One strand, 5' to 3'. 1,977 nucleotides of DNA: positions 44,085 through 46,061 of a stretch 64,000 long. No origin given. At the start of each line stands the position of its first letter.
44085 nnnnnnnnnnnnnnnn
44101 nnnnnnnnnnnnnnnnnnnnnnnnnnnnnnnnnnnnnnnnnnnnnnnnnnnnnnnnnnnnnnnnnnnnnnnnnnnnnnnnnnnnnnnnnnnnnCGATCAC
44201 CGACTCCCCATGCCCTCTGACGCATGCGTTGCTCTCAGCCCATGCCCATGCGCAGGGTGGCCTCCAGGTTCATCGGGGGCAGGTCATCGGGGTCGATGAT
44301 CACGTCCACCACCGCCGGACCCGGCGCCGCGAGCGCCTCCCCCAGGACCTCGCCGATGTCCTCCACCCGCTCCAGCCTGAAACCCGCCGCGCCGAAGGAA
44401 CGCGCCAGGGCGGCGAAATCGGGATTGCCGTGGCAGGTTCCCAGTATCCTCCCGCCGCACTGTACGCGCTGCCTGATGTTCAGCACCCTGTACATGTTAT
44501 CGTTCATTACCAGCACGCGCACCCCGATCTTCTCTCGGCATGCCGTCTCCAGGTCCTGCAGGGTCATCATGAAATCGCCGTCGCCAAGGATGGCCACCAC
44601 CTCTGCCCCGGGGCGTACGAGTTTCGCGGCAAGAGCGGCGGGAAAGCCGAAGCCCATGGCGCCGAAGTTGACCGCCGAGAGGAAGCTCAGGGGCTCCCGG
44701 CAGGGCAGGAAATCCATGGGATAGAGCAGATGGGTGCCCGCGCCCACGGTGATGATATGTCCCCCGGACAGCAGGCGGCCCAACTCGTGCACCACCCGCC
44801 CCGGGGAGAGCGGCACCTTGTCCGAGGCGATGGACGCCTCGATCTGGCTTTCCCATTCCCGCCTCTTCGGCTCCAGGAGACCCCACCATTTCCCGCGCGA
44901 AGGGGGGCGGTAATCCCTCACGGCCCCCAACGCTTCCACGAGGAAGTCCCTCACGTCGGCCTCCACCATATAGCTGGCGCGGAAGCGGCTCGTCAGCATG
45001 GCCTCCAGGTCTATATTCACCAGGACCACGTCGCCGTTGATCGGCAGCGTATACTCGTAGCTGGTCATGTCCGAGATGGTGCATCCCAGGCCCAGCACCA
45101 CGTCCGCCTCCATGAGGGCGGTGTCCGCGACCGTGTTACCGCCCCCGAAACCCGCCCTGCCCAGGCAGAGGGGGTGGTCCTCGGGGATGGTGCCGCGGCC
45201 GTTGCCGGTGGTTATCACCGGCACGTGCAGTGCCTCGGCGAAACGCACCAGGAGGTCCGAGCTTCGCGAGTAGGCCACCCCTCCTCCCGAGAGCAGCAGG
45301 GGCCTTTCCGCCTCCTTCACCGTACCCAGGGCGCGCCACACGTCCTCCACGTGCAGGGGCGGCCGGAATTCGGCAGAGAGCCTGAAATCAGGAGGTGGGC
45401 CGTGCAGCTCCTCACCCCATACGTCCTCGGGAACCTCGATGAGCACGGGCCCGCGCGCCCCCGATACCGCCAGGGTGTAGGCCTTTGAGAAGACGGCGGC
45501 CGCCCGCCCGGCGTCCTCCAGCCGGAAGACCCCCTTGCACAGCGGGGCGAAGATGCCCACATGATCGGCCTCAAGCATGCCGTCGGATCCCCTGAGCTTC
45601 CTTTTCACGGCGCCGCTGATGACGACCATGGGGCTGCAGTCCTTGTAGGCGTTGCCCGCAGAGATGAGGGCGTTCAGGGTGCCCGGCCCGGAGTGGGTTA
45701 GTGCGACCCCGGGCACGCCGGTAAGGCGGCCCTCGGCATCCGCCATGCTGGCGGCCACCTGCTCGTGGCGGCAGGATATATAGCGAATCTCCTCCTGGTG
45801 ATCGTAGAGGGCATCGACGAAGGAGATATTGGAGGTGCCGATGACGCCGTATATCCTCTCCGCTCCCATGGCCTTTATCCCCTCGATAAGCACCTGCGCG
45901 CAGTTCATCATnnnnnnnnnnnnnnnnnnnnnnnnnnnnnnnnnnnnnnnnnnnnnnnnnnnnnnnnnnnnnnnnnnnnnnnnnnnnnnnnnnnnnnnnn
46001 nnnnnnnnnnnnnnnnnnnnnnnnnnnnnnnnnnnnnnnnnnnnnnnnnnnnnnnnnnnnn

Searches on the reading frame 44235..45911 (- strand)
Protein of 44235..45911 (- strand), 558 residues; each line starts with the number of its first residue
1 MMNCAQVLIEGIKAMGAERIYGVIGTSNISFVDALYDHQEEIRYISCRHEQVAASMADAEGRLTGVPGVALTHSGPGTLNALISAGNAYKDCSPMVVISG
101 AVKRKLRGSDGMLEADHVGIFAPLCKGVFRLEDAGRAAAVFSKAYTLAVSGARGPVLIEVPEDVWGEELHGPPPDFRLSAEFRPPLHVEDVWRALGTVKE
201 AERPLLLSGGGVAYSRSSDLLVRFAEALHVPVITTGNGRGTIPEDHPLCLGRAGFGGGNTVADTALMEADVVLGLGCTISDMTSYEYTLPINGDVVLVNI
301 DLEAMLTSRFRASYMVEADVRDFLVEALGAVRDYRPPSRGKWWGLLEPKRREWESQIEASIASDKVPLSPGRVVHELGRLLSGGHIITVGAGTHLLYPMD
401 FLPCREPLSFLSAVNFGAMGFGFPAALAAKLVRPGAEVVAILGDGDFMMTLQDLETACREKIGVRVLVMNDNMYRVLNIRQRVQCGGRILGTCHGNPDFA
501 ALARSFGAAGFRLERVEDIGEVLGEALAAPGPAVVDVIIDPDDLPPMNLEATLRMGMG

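Call 82: search_protein_families(library=pfam, proteins=[window:44235-45911:-], max_evalue=0.00001)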
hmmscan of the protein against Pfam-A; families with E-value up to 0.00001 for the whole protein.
window:44235-45911:- (558 aa): 3 families
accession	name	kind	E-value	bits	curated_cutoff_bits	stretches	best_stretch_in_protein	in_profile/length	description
PF02775.26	TPP_enzyme_C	-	1.1e-38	132.8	21.9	1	390-537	1-151/151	Thiamine pyrophosphate enzyme, C-terminal TPP binding domain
PF02776.23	TPP_enzyme_N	-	6.2e-34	116.8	26.8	1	2-117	1-116/119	Thiamine pyrophosphate enzyme, N-terminal TPP binding domain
PF00205.28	TPP_enzyme_M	-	3.7e-29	101.6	30.4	1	193-325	3-135/137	Thiamine pyrophosphate enzyme, central domain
